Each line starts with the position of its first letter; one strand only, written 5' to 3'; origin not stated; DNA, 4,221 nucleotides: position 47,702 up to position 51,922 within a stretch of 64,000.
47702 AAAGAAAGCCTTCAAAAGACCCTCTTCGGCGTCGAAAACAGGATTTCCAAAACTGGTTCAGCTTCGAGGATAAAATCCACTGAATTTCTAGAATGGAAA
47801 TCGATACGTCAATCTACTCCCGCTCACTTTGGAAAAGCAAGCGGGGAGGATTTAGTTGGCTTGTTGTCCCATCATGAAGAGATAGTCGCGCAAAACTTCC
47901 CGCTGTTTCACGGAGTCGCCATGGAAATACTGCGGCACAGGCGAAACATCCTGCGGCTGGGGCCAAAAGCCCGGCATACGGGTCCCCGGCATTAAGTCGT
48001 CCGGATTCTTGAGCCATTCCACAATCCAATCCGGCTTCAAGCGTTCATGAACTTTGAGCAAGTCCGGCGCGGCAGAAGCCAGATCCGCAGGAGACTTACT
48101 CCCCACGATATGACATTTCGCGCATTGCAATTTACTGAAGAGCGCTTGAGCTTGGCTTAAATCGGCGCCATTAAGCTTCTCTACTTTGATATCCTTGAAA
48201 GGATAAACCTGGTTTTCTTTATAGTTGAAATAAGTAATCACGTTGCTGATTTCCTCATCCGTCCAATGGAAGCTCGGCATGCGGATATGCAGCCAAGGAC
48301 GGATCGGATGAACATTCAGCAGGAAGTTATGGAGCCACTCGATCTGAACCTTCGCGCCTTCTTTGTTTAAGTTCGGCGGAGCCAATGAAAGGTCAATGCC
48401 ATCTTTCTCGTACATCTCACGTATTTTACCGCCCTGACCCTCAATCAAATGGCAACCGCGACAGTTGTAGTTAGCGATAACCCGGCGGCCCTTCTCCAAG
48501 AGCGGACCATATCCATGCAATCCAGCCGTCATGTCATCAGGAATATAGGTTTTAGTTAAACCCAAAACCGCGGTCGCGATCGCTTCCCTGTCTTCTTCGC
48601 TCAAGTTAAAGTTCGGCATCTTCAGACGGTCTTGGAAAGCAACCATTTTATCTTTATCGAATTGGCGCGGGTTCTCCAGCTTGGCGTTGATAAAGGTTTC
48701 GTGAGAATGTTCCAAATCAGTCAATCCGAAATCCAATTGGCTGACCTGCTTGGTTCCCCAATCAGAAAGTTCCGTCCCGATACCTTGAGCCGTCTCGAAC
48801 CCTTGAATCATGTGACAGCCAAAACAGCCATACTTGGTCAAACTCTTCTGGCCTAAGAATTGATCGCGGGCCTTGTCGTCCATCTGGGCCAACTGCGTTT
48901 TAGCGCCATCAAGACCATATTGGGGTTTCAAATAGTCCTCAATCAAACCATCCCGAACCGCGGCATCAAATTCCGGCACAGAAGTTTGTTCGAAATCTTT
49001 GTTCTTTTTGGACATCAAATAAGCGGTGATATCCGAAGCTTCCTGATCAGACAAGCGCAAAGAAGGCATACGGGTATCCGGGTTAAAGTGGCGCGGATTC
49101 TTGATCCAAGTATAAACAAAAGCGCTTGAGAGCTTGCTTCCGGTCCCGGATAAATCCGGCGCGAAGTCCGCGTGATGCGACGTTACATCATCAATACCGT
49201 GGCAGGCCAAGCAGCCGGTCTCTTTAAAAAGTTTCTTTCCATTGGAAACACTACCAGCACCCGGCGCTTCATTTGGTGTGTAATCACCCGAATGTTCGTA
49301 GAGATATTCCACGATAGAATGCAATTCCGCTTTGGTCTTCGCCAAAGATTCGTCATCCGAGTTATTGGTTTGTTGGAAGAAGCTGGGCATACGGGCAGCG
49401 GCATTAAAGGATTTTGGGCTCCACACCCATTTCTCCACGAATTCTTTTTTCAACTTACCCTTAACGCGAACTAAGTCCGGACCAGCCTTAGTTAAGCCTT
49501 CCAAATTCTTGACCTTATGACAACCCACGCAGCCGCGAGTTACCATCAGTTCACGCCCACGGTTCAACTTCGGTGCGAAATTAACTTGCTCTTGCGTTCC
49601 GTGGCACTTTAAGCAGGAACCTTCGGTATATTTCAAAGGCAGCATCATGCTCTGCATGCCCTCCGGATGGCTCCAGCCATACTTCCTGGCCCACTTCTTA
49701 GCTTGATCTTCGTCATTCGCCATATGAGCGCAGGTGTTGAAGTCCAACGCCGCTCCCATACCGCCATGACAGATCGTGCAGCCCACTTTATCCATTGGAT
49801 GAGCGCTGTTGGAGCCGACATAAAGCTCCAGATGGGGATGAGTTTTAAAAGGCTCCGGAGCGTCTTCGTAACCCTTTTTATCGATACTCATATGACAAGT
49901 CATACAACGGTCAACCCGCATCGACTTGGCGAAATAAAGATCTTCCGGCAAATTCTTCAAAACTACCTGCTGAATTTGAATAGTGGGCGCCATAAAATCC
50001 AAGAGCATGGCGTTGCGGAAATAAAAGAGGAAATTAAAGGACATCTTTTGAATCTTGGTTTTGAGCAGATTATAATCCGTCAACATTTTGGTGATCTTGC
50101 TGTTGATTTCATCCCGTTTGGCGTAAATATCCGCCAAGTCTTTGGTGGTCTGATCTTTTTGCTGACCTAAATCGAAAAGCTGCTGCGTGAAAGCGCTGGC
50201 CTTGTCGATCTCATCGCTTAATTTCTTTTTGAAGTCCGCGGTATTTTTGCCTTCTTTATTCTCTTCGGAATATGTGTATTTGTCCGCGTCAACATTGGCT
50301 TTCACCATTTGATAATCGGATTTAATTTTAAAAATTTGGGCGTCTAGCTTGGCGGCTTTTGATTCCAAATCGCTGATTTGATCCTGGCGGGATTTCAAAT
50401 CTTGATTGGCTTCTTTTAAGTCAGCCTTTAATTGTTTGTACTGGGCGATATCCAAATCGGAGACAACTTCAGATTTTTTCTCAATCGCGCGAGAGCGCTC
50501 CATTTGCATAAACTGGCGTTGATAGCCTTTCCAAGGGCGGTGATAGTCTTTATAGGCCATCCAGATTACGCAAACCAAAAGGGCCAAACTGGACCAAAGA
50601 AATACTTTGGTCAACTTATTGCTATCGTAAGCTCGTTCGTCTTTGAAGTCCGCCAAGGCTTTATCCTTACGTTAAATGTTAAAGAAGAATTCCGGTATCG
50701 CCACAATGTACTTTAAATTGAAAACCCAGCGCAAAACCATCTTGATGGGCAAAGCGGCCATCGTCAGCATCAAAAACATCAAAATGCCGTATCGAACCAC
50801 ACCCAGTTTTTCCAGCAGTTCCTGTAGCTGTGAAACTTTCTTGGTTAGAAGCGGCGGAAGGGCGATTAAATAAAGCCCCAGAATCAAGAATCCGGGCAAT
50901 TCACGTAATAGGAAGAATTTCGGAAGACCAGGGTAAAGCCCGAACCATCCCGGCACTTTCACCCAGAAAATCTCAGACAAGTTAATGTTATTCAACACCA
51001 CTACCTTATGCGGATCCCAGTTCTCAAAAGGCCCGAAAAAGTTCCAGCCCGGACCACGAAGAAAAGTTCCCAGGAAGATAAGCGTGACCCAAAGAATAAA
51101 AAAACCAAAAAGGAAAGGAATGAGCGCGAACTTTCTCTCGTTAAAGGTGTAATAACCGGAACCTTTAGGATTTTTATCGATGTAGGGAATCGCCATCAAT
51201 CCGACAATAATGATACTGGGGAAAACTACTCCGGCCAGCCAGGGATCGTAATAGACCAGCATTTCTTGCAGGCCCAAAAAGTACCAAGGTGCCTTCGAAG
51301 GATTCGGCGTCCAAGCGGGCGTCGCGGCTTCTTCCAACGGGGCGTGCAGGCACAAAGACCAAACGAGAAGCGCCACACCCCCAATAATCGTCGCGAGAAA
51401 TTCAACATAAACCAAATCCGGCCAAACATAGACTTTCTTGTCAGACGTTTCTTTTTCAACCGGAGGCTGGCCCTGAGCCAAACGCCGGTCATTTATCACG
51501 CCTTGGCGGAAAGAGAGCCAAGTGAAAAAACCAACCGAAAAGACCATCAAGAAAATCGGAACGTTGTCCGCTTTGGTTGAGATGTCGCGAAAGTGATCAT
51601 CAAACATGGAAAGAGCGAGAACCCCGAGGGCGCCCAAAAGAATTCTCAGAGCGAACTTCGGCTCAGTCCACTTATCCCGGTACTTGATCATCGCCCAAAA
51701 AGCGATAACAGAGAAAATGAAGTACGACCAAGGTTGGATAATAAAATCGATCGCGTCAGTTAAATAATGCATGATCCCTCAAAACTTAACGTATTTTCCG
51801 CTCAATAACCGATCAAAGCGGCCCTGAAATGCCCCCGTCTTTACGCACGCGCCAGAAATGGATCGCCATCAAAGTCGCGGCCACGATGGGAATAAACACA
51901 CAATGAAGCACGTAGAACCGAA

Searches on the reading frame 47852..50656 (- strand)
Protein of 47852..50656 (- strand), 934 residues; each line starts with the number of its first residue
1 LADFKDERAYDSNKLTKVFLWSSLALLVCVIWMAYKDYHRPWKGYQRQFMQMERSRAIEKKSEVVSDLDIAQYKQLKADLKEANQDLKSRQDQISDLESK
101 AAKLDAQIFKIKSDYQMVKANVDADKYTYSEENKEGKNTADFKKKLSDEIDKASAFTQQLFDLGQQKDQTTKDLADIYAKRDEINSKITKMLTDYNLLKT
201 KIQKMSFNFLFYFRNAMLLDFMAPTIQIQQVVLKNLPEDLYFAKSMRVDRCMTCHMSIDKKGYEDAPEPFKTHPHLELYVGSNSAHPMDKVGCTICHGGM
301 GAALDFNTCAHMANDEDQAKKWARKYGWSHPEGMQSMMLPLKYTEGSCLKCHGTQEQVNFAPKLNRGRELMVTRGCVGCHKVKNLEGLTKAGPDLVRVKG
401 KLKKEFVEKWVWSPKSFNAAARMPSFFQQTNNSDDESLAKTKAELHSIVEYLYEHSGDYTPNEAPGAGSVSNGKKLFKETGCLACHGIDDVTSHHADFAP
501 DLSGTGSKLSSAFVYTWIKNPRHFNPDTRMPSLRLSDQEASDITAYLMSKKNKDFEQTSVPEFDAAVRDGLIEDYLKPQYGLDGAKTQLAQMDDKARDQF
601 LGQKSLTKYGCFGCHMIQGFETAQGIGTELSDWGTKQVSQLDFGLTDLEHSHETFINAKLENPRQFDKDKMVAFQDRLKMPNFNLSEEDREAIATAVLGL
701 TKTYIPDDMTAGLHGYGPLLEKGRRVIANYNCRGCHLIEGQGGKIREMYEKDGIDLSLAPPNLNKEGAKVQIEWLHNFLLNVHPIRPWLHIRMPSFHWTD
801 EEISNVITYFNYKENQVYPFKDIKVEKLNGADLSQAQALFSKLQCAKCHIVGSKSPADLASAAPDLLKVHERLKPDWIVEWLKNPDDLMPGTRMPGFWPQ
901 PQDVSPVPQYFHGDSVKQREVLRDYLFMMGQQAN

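Call 8: search_protein_families(library=pfam, proteins=[window:47852-50656:-], max_evalue=0.001)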
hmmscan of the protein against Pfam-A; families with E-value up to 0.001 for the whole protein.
window:47852-50656:- (934 aa): 8 families
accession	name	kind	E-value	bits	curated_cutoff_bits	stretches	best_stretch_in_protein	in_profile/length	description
PF00034.26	Cytochrom_C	-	3.9e-31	108.7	21.3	2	471-550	2-89/90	Cytochrome c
PF13442.11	Cytochrome_CBB3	-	5.9e-27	94.2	27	2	470-547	3-68/68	Cytochrome C oxidase, cbb3-type, subunit III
PF02433.20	FixO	-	2.4e-10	40.7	29.6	1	385-455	96-166/219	Cytochrome C oxidase, mono-heme subunit/FixO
PF14537.11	Cytochrom_c3_2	-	2.6e-06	28.2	25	0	342-382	23-66/79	Cytochrome c3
PF13435.11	Cytochrome_C554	-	2.9e-05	25.3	20.8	0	343-380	46-83/84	Cytochrome c554 and c-prime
PF14522.11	Cytochrome_C7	-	7.5e-05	22.9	24.8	0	284-381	6-67/67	Cytochrome c7 and related cytochrome c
PF11845.13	Tll0287-like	-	0.00011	23.1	24.1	0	336-358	92-114/144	Tll0287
PF14495.11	Cytochrom_C550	-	0.00067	19.8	27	0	827-885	20-79/136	Cytochrome c-550 domain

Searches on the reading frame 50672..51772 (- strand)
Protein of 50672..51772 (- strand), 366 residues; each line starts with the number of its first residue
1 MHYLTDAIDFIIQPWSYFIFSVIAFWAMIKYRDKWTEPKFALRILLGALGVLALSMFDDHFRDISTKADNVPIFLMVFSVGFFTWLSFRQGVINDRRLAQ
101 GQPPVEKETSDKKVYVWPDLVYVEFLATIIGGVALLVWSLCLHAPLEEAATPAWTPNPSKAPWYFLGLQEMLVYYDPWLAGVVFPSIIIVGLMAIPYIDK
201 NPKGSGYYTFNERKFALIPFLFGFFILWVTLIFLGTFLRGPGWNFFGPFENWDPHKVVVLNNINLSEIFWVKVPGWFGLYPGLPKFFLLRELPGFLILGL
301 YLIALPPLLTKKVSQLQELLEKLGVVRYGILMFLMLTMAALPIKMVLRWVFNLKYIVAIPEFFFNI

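Call 54: search_protein_families(library=ncbifam, proteins=[window:50672-51772:-], max_evalue=0.01)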
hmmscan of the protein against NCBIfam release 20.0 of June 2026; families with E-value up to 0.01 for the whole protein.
window:50672-51772:- (366 aa): 2 families
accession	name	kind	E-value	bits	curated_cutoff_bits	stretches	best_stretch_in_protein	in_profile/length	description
NF040970.1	memb_ExtQ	equivalog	3.3e-13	50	150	1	127-249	15-134/134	selenite/tellurite reduction operon b-type cytochrome membrane protein ExtQ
TIGR01156.1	cytb6_f_IV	equivalog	9.6e-05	22.3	127.05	1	116-229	31-143/160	cytochrome b6-f complex subunit IV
